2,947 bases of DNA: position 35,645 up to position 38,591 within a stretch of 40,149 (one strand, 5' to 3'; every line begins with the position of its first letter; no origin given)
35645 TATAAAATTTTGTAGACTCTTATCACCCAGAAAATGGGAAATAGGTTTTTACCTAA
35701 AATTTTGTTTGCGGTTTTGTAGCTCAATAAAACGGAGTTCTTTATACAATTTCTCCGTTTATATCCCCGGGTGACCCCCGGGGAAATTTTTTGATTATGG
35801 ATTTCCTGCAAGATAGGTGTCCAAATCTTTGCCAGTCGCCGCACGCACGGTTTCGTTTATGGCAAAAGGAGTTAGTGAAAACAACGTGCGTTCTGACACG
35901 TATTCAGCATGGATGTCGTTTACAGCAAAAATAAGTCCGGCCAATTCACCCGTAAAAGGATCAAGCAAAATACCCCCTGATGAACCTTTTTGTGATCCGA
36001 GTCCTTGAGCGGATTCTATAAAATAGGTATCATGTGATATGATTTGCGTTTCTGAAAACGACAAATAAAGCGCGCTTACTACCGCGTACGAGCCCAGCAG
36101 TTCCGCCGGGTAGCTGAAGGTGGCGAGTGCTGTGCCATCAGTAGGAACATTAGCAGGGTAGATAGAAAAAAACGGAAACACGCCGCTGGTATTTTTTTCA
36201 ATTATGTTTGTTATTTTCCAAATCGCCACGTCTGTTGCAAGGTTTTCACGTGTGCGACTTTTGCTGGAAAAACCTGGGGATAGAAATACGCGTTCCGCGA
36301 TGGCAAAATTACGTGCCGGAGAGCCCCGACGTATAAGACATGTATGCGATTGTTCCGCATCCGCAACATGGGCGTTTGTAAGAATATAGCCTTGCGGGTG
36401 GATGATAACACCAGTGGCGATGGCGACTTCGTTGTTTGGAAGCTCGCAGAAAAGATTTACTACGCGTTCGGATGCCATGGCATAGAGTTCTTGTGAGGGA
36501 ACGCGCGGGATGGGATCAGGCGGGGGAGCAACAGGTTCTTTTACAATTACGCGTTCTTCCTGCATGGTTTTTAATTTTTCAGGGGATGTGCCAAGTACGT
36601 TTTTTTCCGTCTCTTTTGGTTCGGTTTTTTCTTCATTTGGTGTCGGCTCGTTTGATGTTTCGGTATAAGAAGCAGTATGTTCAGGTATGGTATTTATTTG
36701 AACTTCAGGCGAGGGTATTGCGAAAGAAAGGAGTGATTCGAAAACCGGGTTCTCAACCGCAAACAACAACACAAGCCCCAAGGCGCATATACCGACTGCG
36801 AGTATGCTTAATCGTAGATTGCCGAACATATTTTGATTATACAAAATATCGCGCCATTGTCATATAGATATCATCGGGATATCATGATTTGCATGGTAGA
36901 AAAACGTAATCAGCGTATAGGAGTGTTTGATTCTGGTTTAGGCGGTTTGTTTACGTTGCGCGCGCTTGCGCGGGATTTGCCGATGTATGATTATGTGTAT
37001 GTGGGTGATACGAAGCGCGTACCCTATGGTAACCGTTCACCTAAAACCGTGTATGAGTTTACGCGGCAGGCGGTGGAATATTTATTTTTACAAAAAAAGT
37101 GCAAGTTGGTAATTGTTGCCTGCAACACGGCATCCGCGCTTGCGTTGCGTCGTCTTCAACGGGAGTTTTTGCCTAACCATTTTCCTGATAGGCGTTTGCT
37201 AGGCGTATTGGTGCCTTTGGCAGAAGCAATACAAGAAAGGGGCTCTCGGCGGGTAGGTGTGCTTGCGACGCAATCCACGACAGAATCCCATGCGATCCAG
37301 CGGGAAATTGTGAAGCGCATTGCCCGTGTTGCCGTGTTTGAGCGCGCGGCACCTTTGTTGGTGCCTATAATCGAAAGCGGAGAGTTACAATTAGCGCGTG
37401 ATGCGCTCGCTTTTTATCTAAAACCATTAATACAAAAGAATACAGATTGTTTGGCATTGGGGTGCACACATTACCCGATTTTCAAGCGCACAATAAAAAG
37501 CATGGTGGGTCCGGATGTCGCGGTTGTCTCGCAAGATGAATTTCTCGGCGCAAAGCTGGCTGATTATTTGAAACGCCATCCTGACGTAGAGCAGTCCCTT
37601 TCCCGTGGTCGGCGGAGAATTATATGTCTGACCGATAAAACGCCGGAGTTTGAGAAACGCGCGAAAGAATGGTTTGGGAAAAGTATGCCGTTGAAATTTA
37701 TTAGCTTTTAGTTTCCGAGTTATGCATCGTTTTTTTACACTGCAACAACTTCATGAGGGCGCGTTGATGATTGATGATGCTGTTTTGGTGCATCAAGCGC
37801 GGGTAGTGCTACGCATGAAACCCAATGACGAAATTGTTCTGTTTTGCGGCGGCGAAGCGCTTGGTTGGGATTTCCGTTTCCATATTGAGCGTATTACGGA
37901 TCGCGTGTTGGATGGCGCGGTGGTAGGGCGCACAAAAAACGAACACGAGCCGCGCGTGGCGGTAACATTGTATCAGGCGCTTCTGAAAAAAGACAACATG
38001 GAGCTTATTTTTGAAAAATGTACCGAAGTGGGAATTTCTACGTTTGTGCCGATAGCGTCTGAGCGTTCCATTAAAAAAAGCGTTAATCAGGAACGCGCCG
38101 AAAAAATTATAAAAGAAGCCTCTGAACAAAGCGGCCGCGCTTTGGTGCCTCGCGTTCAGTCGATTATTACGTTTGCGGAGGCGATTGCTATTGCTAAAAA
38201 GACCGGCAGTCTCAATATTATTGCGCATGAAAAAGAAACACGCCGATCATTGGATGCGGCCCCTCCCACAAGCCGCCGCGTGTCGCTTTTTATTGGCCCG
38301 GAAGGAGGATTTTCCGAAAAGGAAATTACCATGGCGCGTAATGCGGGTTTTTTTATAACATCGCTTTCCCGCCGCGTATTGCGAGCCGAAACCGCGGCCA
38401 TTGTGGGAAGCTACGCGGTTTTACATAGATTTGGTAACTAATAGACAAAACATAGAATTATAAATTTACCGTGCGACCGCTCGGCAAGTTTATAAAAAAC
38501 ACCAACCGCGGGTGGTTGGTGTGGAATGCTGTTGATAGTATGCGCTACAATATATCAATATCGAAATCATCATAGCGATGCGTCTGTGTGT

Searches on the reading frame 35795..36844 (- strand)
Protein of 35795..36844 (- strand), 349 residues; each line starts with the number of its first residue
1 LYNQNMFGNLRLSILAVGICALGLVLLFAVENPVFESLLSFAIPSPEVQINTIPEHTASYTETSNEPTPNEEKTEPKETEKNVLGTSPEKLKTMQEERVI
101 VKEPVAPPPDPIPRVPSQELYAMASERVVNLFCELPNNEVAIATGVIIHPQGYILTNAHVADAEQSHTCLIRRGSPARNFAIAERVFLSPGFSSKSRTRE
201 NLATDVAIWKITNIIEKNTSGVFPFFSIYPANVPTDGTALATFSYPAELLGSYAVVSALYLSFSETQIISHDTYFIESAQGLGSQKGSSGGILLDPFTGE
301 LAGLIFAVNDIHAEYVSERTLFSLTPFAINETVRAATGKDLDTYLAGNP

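Call 12: search_protein_families(library=pfam, proteins=[window:35795-36844:-], max_evalue=0.001)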
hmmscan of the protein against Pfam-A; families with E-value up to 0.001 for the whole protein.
window:35795-36844:- (349 aa): 2 families
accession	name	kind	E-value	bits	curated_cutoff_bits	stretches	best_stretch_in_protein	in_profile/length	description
PF13365.12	Trypsin_2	-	1.6e-09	39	27.6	1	143-304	1-144/144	Trypsin-like peptidase domain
PF00089.32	Trypsin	-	8.5e-05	22.9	20.6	1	141-219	25-102/220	Trypsin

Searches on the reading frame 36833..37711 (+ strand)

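Call 12: search_protein_families(library=pfam, proteins=[window:36833-37711:+], max_evalue=0.001)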
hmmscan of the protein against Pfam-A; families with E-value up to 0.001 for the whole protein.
window:36833-37711:+ (292 aa): 1 family
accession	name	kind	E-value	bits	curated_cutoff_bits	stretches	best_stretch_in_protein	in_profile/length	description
PF01177.27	Asp_Glu_race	-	1.5e-14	54.8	31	1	48-226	24-197/211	Asp/Glu/Hydantoin racemase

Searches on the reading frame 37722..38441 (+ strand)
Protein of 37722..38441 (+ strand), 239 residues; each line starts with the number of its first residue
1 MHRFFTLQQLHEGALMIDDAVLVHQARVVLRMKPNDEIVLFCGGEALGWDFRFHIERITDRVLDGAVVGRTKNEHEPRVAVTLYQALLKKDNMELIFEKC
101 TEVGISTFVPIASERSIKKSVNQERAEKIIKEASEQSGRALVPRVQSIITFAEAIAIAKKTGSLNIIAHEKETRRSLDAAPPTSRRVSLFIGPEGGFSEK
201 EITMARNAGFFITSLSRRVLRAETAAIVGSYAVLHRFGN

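Call 12: search_protein_families(library=pfam, proteins=[window:37722-38441:+], max_evalue=0.001)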
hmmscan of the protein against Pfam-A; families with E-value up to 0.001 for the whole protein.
window:37722-38441:+ (239 aa): 1 family
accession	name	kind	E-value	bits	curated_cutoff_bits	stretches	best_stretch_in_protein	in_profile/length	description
PF04452.19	Methyltrans_RNA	-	1.9e-45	154.9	23.9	1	77-228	3-159/165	RNA methyltransferase domain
